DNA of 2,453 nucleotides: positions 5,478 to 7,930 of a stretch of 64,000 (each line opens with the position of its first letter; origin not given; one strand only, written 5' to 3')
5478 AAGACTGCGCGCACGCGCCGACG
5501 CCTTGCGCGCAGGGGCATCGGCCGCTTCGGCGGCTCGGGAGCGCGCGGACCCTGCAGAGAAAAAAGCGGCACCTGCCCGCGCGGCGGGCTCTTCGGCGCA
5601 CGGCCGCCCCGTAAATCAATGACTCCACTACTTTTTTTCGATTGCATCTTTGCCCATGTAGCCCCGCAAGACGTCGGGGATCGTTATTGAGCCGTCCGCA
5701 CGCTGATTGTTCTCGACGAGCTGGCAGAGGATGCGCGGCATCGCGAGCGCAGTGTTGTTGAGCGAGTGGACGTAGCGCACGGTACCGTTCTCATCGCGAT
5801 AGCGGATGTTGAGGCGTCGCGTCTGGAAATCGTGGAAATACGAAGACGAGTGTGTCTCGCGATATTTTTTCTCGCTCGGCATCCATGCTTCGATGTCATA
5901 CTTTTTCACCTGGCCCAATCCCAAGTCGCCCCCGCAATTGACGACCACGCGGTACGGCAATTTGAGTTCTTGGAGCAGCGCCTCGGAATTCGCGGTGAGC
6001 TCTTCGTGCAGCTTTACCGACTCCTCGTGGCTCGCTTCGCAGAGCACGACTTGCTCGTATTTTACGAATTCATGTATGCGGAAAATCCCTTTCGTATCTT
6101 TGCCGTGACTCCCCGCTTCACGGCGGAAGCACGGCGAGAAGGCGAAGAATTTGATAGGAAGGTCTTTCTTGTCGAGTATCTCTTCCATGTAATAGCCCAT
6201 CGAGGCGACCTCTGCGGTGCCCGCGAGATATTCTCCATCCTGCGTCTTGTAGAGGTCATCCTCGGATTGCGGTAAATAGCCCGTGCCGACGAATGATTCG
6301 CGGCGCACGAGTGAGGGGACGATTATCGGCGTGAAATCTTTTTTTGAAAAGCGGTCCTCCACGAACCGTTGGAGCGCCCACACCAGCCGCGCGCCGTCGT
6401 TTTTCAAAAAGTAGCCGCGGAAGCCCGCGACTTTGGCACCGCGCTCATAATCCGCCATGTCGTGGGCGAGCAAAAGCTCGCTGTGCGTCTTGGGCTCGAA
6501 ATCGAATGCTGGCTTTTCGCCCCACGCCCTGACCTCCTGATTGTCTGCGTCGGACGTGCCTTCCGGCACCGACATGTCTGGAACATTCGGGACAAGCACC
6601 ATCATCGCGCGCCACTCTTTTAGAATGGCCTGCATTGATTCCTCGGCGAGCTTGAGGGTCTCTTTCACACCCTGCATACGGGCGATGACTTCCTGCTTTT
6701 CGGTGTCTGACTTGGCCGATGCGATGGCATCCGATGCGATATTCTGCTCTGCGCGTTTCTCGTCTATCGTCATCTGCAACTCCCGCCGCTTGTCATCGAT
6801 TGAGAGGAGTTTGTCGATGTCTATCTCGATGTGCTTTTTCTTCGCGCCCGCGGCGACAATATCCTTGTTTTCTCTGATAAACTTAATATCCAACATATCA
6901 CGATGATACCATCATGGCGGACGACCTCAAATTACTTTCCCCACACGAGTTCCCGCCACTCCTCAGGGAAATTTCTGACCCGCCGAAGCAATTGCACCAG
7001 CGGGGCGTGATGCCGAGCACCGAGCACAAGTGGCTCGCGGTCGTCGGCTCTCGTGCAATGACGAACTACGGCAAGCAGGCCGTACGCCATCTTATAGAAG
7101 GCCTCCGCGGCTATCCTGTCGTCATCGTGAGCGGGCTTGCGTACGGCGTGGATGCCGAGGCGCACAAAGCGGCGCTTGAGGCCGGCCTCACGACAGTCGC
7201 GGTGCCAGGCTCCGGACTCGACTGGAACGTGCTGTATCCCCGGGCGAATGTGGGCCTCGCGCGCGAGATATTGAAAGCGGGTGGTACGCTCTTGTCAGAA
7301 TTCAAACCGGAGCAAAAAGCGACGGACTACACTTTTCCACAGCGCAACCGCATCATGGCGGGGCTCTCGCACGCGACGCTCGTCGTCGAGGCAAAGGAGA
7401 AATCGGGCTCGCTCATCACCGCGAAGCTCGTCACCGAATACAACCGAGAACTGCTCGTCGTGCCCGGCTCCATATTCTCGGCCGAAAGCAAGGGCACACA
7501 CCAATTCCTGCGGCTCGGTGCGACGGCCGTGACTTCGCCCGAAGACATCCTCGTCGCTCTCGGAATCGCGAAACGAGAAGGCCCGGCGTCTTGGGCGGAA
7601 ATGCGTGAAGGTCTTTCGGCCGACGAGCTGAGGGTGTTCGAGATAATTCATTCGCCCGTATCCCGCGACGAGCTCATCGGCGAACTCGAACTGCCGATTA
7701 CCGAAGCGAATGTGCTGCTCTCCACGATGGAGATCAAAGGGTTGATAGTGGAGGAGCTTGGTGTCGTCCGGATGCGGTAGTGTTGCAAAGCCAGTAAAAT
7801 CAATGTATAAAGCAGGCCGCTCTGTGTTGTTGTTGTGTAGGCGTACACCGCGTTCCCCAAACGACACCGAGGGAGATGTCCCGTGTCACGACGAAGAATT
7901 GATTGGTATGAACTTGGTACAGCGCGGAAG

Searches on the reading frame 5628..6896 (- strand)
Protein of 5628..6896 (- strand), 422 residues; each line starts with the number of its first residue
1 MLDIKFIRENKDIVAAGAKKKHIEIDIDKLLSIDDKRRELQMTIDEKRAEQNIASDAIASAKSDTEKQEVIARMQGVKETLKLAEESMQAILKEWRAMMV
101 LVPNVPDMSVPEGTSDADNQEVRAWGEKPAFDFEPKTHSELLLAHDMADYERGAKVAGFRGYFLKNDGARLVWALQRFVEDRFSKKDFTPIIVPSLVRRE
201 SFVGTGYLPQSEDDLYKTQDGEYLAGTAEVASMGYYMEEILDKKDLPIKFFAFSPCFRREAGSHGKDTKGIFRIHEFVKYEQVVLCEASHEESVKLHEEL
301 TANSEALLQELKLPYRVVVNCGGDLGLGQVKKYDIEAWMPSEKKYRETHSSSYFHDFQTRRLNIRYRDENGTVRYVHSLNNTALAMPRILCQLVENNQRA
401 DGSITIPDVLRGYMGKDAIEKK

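Call 8: search_protein_families(library=pfam, proteins=[window:5628-6896:-], max_evalue=0.001)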
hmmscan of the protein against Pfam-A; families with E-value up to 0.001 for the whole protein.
window:5628-6896:- (422 aa): 2 families
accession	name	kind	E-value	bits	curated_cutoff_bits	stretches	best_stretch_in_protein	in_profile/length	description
PF00587.30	tRNA-synt_2b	-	2.9e-33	115.9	29.3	1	222-397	11-179/179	tRNA synthetase class II core domain (G, H, P, S and T)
PF02403.27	Seryl_tRNA_N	-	6.3e-22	78.3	28.2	1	1-106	1-108/108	Seryl-tRNA synthetase N-terminal domain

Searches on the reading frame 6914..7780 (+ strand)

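Call 82: search_protein_families(library=pfam, proteins=[window:6914-7780:+], max_evalue=0.0001)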
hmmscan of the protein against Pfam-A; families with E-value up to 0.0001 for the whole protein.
window:6914-7780:+ (288 aa): 2 families
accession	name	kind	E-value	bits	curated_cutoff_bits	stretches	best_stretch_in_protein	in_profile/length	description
PF02481.21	DNA_processg_A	-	1.7e-66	223.9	29.6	1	10-207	14-211/212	DNA recombination-mediator protein A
PF17782.7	DprA_WH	-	2e-06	28.2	22.9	1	232-279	8-56/61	DprA winged helix domain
